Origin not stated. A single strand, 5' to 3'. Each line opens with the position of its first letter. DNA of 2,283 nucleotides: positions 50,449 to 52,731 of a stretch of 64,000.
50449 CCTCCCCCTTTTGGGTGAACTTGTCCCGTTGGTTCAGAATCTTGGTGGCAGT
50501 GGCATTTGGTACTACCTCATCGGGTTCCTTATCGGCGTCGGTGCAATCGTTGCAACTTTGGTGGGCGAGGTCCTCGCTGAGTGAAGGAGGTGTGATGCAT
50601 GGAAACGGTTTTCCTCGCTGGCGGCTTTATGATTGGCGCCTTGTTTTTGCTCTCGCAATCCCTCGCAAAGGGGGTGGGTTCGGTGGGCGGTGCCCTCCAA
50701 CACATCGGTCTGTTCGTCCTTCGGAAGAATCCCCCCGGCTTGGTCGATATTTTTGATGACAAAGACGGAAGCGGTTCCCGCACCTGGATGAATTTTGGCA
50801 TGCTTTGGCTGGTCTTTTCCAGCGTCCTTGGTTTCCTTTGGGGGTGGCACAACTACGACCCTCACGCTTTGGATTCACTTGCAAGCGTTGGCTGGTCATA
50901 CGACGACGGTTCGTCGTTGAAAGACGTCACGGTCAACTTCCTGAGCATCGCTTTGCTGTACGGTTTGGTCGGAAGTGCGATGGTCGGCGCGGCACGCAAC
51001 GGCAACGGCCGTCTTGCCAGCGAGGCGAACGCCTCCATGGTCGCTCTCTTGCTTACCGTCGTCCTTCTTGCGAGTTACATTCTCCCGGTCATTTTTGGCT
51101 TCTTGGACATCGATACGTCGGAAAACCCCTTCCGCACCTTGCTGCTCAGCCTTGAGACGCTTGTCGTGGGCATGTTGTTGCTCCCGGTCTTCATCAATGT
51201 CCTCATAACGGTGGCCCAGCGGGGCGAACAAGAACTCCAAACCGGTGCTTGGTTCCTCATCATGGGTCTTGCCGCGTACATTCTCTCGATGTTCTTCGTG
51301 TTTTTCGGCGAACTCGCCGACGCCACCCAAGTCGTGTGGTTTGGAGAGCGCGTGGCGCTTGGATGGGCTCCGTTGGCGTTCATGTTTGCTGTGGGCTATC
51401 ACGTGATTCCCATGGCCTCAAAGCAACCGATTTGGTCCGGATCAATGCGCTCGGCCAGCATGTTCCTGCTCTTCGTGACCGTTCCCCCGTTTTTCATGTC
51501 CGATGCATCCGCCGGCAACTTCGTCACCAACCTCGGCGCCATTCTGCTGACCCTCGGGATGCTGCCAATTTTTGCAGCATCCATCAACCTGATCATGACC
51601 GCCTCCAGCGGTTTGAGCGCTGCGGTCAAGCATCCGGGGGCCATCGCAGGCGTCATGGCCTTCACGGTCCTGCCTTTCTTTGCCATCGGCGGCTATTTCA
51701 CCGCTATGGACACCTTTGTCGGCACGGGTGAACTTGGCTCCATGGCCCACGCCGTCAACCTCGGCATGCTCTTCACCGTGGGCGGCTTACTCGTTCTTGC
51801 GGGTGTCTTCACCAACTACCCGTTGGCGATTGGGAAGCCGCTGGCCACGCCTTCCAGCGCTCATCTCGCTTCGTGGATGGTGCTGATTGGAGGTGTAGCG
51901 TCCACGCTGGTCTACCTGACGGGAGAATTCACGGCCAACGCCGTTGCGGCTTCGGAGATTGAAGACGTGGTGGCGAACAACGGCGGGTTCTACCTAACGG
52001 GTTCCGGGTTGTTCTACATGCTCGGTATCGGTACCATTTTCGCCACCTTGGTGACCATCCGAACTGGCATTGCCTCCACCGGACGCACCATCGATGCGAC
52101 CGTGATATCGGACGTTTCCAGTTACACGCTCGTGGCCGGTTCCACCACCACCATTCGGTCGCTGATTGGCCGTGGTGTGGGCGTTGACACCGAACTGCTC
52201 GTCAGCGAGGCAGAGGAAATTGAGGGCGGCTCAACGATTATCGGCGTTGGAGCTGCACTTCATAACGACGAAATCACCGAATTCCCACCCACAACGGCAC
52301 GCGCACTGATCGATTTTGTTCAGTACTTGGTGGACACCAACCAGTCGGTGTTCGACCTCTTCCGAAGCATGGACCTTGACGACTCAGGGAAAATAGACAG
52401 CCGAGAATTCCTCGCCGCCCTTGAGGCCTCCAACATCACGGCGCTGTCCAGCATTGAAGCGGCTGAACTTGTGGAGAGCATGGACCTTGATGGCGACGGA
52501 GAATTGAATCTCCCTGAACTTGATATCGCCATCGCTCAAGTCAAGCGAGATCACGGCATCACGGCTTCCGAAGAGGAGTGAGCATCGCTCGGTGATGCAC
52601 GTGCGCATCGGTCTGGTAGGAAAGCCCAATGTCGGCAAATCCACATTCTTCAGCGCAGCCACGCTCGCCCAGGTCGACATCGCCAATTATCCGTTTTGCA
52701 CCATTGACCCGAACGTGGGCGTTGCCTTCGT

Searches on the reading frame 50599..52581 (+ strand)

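Call 9: search_protein_families(library=pfam, proteins=[window:50599-52581:+], max_evalue=0.001)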
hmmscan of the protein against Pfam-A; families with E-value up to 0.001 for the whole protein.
window:50599-52581:+ (660 aa): 5 families
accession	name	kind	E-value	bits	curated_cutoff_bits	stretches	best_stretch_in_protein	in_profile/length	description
PF13499.12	EF-hand_7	-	2.9e-07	31.2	30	1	584-641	4-62/67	EF-hand domain pair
PF00036.39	EF-hand_1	-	1.2e-05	24.9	25.4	0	586-609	4-27/29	EF hand domain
PF13405.12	EF-hand_6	-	0.00011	22.1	25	0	586-609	4-27/30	EF-hand domain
PF13833.12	EF-hand_8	-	0.00054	20.1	28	0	580-609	23-52/54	EF-hand domain pair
PF13202.12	EF-hand_5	-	0.00063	19.5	25.9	0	586-605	3-22/25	EF hand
